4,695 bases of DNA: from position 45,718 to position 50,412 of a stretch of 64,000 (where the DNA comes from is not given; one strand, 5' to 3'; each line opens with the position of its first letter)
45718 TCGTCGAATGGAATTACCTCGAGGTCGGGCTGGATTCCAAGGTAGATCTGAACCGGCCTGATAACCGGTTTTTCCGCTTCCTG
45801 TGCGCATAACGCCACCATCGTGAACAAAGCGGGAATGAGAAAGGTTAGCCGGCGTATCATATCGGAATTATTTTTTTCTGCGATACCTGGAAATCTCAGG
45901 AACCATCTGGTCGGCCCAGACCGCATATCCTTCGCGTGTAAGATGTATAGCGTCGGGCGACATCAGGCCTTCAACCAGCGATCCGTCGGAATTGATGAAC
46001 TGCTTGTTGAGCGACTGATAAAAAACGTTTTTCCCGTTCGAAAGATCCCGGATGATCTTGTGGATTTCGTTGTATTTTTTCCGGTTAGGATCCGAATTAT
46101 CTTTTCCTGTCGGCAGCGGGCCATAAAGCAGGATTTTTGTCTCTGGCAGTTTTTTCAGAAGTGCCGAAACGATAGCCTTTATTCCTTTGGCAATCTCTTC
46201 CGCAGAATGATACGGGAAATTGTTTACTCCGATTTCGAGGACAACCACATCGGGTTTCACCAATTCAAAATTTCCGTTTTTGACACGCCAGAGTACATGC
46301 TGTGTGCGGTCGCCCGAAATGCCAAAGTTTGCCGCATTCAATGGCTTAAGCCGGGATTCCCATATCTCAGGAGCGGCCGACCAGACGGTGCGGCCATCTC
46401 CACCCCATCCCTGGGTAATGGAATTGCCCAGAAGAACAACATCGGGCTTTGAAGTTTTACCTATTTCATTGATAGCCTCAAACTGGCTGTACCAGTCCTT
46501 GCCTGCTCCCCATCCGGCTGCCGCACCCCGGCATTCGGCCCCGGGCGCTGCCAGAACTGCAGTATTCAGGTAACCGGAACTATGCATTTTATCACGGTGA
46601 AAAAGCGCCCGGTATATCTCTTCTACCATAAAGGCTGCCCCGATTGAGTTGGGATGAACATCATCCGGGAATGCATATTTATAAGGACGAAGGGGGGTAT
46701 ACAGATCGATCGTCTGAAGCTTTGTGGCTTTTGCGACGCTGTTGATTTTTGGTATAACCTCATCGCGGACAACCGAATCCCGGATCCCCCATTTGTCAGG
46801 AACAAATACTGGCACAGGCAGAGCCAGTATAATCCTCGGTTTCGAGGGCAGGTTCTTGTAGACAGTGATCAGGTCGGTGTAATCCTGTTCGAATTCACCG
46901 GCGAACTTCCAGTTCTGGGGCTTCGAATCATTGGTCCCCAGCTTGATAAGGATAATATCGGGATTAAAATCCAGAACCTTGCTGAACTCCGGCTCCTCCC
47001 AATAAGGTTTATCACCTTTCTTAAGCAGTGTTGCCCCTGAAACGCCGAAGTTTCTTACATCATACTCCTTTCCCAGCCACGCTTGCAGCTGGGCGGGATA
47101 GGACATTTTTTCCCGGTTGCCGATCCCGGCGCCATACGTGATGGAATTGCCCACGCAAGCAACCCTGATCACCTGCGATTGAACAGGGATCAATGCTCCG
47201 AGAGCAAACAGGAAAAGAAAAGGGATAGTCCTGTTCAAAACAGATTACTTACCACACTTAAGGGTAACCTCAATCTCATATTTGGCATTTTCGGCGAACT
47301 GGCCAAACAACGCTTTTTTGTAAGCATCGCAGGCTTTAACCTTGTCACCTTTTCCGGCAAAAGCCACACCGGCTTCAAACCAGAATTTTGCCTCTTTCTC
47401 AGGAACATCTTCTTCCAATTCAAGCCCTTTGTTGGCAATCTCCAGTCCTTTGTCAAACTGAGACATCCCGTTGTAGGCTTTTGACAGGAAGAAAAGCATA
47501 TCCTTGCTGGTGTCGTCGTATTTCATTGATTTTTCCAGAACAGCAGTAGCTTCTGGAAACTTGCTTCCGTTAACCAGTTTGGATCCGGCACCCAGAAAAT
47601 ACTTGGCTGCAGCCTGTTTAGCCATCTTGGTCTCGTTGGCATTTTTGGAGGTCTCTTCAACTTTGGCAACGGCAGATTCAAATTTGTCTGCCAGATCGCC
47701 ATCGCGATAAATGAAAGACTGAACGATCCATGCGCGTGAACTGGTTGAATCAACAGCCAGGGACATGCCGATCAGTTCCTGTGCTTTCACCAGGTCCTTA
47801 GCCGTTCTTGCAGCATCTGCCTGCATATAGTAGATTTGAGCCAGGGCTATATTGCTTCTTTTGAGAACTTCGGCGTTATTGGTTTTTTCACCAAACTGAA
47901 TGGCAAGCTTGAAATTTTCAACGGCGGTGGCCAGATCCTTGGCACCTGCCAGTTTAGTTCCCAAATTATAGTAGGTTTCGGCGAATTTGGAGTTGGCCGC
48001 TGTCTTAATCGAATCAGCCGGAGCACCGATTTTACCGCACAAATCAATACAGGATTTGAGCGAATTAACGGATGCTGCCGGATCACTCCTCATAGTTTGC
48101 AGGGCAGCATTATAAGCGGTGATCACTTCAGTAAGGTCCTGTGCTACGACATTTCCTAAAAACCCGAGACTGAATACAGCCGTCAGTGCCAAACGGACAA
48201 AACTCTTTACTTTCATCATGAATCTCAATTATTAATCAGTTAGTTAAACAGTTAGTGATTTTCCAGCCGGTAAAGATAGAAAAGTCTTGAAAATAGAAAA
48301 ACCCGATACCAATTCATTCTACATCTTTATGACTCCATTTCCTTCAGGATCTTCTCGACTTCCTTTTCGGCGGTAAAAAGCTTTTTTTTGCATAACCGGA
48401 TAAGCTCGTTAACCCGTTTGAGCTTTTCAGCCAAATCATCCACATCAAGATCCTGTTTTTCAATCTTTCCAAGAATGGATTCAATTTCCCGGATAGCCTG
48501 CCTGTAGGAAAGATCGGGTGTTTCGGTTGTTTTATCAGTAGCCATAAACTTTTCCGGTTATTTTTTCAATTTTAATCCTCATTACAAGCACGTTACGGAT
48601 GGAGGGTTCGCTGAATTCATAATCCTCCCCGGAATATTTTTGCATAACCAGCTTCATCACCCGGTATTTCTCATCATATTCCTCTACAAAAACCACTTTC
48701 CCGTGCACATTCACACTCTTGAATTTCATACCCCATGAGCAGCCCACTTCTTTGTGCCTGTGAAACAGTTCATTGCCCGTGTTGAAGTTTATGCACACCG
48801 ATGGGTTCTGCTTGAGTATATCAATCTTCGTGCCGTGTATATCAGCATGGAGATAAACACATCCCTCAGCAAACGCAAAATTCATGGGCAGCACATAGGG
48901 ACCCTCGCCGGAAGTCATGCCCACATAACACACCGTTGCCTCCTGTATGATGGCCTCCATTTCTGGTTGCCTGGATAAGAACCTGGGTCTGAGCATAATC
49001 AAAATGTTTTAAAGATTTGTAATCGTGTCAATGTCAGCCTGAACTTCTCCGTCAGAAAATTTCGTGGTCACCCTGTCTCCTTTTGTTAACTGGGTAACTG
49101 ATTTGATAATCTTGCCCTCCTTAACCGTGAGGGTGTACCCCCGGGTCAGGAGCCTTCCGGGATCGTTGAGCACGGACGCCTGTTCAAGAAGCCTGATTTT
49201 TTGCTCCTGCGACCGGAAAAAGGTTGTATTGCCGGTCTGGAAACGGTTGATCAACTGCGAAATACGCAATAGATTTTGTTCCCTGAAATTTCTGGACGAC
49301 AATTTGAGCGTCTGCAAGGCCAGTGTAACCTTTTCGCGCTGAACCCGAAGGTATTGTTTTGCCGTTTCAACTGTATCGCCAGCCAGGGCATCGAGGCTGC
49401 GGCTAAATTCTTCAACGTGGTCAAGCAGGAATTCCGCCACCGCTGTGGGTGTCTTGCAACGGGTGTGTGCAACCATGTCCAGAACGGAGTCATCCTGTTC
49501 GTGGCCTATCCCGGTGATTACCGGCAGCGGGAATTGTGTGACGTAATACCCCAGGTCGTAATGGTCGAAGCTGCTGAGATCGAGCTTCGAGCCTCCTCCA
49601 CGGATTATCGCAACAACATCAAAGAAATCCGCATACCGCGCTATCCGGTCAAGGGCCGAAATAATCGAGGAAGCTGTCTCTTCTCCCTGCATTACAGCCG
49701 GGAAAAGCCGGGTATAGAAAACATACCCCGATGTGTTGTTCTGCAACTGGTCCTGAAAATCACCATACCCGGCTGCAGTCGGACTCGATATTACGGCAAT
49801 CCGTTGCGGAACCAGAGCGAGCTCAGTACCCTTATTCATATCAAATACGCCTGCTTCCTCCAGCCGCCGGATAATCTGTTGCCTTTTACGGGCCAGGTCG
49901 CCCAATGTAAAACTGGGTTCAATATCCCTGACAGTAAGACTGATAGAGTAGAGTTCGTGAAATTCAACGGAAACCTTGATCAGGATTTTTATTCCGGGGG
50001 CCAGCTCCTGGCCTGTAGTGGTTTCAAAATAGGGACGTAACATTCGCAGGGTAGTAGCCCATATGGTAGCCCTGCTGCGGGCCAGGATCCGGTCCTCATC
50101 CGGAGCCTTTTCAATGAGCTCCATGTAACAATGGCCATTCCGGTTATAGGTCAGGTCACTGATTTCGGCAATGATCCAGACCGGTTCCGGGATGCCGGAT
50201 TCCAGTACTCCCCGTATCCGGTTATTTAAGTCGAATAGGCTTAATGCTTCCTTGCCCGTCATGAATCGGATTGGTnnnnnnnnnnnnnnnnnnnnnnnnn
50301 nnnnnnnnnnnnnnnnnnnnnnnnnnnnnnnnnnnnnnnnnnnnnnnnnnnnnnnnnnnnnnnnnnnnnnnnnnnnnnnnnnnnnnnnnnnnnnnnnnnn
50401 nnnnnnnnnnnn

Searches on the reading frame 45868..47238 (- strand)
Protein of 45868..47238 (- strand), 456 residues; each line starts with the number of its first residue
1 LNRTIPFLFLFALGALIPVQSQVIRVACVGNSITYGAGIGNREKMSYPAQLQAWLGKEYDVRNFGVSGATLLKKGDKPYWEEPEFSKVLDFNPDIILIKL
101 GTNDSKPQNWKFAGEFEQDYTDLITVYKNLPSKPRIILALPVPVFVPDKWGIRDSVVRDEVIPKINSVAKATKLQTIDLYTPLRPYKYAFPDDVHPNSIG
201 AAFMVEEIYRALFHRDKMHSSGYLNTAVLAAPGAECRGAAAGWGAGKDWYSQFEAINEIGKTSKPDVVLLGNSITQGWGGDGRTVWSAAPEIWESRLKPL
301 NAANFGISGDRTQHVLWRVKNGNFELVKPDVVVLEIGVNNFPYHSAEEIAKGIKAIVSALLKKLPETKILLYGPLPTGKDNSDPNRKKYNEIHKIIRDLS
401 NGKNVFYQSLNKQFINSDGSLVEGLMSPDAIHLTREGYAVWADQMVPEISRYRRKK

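Call 10: search_protein_families(library=pfam, proteins=[window:45868-47238:-])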
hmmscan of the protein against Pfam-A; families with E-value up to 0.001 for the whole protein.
window:45868-47238:- (456 aa): 3 families
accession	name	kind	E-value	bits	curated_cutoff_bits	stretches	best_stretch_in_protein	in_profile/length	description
PF13472.12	Lipase_GDSL_2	-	2.9e-52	178.2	32.9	2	270-440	2-178/178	GDSL-like Lipase/Acylhydrolase family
PF00657.28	Lipase_GDSL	-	1.8e-27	97.3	23.6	2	267-444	1-207/208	GDSL-like Lipase/Acylhydrolase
PF14606.12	Lipase_GDSL_3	-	1.2e-06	29.4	27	0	267-418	4-151/178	GDSL-like Lipase/Acylhydrolase family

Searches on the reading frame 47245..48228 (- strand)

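Call 10: search_protein_families(library=pfam, proteins=[window:47245-48228:-])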
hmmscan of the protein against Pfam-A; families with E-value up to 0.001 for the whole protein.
window:47245-48228:- (327 aa): 4 families
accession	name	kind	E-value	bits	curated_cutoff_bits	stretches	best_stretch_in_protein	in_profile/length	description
PF07719.23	TPR_2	-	2.5e-08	33.8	27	0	280-307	1-28/34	Tetratricopeptide repeat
PF13424.12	TPR_12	-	5.8e-05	23.7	30.1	0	83-139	3-61/77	Tetratricopeptide repeat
PF13181.12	TPR_8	-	0.00033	21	25.7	0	280-307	1-28/34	Tetratricopeptide repeat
PF00515.34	TPR_1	-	0.00054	20.1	27.8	0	83-111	1-29/34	Tetratricopeptide repeat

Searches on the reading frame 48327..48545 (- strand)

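Call 73: search_protein_families(library=pfam, proteins=[window:48327-48545:-], max_evalue=0.01)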
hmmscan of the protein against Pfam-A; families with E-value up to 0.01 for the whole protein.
window:48327-48545:- (72 aa): 1 family
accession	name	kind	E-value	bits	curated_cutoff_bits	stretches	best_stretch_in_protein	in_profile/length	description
PF02609.21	Exonuc_VII_S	-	4.7e-12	46.2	24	1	14-65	1-52/52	Exonuclease VII small subunit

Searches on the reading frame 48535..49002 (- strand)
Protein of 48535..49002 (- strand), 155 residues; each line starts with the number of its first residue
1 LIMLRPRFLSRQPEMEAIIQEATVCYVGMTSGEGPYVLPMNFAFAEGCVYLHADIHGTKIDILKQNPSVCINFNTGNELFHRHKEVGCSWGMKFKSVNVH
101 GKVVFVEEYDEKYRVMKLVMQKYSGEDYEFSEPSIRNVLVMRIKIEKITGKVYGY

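Call 10: search_protein_families(library=pfam, proteins=[window:48535-49002:-])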
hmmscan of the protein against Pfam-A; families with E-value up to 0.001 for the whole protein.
window:48535-49002:- (155 aa): 2 families
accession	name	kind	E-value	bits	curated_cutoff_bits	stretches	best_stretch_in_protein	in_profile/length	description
PF12900.13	Pyridox_ox_2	-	4.2e-17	62.9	27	1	13-152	3-140/140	Pyridoxamine 5'-phosphate oxidase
PF01243.27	PNPOx_N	-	4.6e-10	40.3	28.1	1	13-149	3-117/120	Pyridoxamine 5'-phosphate oxidase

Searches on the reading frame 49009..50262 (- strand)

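Call 10: search_protein_families(library=pfam, proteins=[window:49009-50262:-])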
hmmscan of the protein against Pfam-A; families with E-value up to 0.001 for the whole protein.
window:49009-50262:- (417 aa): 2 families
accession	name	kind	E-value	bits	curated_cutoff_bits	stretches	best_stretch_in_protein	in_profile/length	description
PF02601.20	Exonuc_VII_L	-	2.9e-66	224.6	35.9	2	139-360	1-218/315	Exonuclease VII, large subunit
PF13742.12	tRNA_anti_2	-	3.1e-16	59.8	27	1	8-115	2-95/95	OB-fold nucleic acid binding domain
